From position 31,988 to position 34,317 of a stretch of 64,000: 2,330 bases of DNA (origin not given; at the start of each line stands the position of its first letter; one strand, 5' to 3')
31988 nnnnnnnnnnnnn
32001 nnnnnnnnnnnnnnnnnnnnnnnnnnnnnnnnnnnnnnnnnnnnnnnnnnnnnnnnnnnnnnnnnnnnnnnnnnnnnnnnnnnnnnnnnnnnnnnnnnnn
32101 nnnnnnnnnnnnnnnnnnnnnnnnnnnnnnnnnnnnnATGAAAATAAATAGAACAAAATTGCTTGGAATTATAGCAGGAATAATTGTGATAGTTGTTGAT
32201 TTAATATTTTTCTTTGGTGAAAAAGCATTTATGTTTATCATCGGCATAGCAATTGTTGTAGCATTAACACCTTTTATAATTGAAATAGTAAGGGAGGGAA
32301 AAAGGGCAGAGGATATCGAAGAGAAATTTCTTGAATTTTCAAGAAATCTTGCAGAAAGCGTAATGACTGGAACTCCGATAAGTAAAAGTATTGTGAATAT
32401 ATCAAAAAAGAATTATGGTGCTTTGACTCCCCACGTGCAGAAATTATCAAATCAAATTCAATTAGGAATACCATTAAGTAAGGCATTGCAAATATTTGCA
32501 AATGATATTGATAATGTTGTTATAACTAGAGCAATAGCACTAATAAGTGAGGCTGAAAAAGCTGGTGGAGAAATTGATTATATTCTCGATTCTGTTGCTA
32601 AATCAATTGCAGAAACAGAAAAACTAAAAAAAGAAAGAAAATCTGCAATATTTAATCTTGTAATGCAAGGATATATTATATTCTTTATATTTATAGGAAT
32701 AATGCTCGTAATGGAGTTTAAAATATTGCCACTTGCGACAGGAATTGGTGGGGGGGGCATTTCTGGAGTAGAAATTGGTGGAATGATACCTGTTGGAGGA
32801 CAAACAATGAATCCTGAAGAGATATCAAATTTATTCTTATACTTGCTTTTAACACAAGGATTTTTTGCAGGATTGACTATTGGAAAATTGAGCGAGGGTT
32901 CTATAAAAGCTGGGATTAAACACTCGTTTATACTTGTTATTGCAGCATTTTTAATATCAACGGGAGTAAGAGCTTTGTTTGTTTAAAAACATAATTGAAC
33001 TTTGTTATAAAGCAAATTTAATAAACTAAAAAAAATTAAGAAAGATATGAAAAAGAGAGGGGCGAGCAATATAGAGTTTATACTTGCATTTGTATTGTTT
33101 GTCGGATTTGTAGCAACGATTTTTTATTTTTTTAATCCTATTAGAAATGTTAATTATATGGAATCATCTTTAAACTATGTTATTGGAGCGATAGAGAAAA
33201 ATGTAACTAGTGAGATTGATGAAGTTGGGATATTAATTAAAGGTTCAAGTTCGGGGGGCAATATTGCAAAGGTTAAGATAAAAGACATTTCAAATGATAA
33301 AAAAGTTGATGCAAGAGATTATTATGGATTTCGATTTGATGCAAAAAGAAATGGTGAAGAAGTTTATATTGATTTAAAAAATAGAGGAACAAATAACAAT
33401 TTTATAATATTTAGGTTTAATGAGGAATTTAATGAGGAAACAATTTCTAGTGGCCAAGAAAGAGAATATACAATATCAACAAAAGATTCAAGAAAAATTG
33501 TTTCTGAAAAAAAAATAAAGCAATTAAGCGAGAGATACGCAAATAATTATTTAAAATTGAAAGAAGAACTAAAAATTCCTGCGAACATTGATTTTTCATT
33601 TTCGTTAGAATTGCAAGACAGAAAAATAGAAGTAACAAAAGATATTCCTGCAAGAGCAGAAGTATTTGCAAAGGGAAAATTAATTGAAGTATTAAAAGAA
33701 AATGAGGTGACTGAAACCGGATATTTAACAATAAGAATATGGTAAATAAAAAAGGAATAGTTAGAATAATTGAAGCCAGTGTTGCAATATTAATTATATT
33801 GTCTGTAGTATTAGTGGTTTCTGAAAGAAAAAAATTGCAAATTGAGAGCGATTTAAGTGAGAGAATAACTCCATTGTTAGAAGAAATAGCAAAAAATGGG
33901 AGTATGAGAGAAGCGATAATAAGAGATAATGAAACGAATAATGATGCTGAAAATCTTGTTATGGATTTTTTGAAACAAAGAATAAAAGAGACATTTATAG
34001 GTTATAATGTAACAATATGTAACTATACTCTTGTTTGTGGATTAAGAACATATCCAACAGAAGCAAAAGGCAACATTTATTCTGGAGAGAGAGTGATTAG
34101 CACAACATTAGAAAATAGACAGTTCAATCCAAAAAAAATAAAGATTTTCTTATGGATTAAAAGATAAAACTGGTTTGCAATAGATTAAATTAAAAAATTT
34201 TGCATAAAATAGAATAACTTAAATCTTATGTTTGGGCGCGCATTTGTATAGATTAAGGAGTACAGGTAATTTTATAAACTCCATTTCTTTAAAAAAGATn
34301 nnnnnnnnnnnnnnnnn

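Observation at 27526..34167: Type IV pilus locus with mixed pilin types and a split FlaJ/TadC platform protein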

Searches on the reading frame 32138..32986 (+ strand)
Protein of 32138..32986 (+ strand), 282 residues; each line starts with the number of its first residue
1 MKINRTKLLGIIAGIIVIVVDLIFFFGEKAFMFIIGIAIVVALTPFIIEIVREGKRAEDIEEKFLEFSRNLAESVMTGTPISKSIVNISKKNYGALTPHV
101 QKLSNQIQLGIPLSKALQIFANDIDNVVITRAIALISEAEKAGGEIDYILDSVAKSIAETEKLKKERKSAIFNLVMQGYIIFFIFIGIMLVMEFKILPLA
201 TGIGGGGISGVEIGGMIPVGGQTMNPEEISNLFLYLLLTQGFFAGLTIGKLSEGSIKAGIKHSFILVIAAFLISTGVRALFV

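Call 3: search_protein_families(library=pfam, proteins=[window:32138-32986:+], max_evalue=0.1)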
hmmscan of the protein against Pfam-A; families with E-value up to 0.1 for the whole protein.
window:32138-32986:+ (282 aa): 3 families
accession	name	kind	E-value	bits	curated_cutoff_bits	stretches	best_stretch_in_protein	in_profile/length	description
PF00482.28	T2SSF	-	4.1e-17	62.7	25.2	1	67-192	1-123/125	Type II secretion system (T2SS), protein F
PF12576.13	DUF3754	-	0.073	13.5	27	0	32-92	60-116/137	Protein of unknown function (DUF3754)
PF17749.6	MIP-T3_C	-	0.094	13.2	25.8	0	82-126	41-82/154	Microtubule-binding protein MIP-T3 C-terminal region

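Call 13: search_protein_families(library=ncbifam, proteins=[window:32138-32986:+], max_evalue=1)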
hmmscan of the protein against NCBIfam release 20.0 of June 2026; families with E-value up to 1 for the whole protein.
window:32138-32986:+ (282 aa): 8 families
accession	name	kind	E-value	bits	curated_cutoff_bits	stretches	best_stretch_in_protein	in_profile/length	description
NF004704.2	PRK06041.1-2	equivalog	9.4e-15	54.3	550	1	2-267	265-536/555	archaellar assembly protein ArlJ/FlaJ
NF004705.1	PRK06041.1-3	equivalog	9.5e-15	54.5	400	1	5-276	190-448/465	archaellar assembly protein ArlJ/FlaJ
NF046075.1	UpsF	equivalog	9.9e-09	34.5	400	1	4-223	260-437/484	membrane pilin protein UpsF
NF004703.2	PRK06041.1-1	equivalog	3.3e-08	32.3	570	1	11-191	235-412/525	archaellar assembly protein ArlJ/FlaJ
TIGR02120.1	GspF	equivalog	1.9e-05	24.1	424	1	64-187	65-184/401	type II secretion system inner membrane protein GspF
NF007861.0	PRK10573.1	equivalog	5.8e-05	22.3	401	1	43-198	40-187/401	protein transport protein HofC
NF052606.1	T4PiliAsmPilCMyx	equivalog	0.003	16.4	700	1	64-198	82-208/419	type IV pilus assembly protein PilC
NF041012.2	T4P_ComGB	equivalog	0.0065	15.8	240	1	66-198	5-125/332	competence type IV pilus assembly protein ComGB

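Call 30: search_solved_structures(query=window:32138-32986:+, max_evalue=1)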
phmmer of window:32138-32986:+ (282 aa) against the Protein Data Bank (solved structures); distinct sequences matched with E-value up to 1: 2.
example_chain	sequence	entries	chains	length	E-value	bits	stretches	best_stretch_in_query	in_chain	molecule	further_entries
3jc8_Ca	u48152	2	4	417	0.0017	21.2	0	138-199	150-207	Type 4 fimbrial assembly protein PilC | PilC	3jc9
4itr_A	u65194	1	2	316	0.98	12.1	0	62-175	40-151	Adenosine monophosphate-protein transferase and cysteine protease IbpA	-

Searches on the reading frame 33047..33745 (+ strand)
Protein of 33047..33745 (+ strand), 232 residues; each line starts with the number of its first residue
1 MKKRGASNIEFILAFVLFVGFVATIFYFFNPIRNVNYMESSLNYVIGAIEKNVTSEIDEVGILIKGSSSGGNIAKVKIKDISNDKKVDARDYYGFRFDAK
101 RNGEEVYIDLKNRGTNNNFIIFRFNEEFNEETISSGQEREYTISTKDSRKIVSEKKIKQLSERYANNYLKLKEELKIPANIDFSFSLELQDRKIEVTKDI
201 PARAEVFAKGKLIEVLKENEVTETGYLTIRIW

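Call 3: search_protein_families(library=pfam, proteins=[window:33047-33745:+], max_evalue=0.1)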
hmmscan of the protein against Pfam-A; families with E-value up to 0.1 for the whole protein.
window:33047-33745:+ (232 aa): 0 families

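Call 13: search_protein_families(library=ncbifam, proteins=[window:33047-33745:+], max_evalue=1)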
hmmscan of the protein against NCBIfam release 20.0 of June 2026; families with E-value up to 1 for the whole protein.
window:33047-33745:+ (232 aa): 0 families

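Call 33: find_homologous_proteins(query=window:33047-33745:+, max_evalue=0.001)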
Query window:33047-33745:+ (232 aa): 6 proteins with E <= 0.001 among 431 candidates.
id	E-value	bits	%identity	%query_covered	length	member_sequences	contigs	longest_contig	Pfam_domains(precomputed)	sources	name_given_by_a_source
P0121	4.0e-142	489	100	100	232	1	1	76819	-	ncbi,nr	ncbi:MAG: hypothetical protein N3D20_00260 [Candidatus Pacearchaeota archaeon]|nr:hypothetical prote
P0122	1.1e-80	289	60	100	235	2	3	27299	-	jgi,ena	-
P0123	4.4e-36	143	35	100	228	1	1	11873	-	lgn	-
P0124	4.7e-23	100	42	70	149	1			-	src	-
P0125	2.3e-8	52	30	100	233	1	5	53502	-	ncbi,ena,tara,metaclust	tara:strand:- start:13118 stop:13819 length:702 start_codon:yes stop_codon:yes gene_type:complete|me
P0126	2.9e-6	45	28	99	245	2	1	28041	-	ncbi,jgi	-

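Call 56: predict_structure(alignment_id=A3)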
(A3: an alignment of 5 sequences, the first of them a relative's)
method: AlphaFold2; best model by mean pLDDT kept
length: 232 residues; sequences in the alignment: 5
mean_pLDDT: 80.0   pTM: 0.68
mean pLDDT of the five models: 80.0, 76.9, 76.5, 74.9, 73.0
residues with pLDDT >= 90: 81; 70-90: 90; 50-70: 48; < 50: 13
segments of 3 or more residues with pLDDT < 50: 1-3, 67-70, 135-138
pLDDT, mean of each block of 10 residues (from residue 1): 61 87 70 73 95 90 62 59 73 80 73 65 72 51 79 95 96 93 95 92 91 91 94 94
secondary structure, 60 per line:
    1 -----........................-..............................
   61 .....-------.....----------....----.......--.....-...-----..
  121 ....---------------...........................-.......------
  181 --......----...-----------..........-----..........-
elements in order: H6-29 H31-53 E54-65 E73-77 E88-91 E96-102 E105-109 E119-124 E140-153 H154-166 H168-174 E183-188 E193-195 E207-216 E222-231

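Call 58: search_protein_representatives(alignment_id=A3)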
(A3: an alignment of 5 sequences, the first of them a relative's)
Query: 5 sequences, 234 profile positions. Proteins with E-value up to 0.001 (for the whole library): 2006; up to 1e-10: 1671; up to 1e-30: 589. The best 150 are listed.
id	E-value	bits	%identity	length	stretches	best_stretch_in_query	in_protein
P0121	1.4e-97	342.4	-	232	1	1-234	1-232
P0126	9.4e-67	241.5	-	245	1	2-234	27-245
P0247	5.4e-65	235.7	-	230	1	1-234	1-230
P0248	8.1e-63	228.6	-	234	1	1-234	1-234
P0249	4.5e-62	226.2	-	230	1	1-234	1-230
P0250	2.8e-61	223.6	-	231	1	1-234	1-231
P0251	1.0e-60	221.7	-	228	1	1-234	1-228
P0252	2.8e-60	220.3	-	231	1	3-234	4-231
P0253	3.0e-59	217.0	-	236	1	3-234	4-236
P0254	6.9e-59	215.7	-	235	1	2-234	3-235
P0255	1.4e-53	198.3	-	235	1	4-234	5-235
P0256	7.8e-53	195.9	-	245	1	1-234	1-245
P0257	1.5e-52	195.0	-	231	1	1-234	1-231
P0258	6.5e-52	192.9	-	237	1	1-234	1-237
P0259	7.1e-52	192.8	-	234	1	1-234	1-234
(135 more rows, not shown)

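Call 73: search_protein_families(library=pfam, alignment_id=A4, max_evalue=0.1)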
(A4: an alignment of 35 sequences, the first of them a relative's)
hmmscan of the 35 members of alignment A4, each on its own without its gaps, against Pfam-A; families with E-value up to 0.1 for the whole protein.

A. member 1, P0121 (232 aa): 0 families

B. families by the number of members that match (of 35 scanned): 11 families
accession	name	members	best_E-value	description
PF23956.1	DUF7285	3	0.0073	Family of unknown function (DUF7285)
PF16964.10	TadF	1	0.015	Putative tight adherence pilin protein F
PF25730.1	Herpes_BDLF2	1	0.041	Gammaherpesvirus intercellular spread glycoprotein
PF25814.1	fn3_SORL1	1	0.045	SORL1-like, fn3 domain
PF18947.5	HAMP_2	1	0.046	HAMP domain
PF19454.4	DUF5992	1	0.053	Family of unknown function (DUF5992)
PF06053.17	DUF929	1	0.058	Domain of unknown function (DUF929)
PF14424.12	Toxin-deaminase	1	0.074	The BURPS668_1122 family of deaminases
PF23326.1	UBL_UBAC1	1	0.077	UBAC1 UBL-like domain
PF09874.14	DUF2101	1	0.094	Predicted membrane protein (DUF2101)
PF12911.12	OppC_N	1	0.098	N-terminal TM domain of oligopeptide transport permease C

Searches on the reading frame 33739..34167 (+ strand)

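Call 3: search_protein_families(library=pfam, proteins=[window:33739-34167:+], max_evalue=0.1)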
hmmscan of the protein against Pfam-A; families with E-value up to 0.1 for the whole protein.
window:33739-34167:+ (142 aa): 1 family
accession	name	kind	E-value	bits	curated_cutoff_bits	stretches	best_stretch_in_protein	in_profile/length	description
PF22375.1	Lgt1_N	-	0.055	14.1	27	0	38-85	27-74/101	Glucosyltransferase Lgt1, N-terminal domain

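Call 13: search_protein_families(library=ncbifam, proteins=[window:33739-34167:+], max_evalue=1)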
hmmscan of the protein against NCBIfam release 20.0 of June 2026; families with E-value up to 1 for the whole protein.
window:33739-34167:+ (142 aa): 0 families
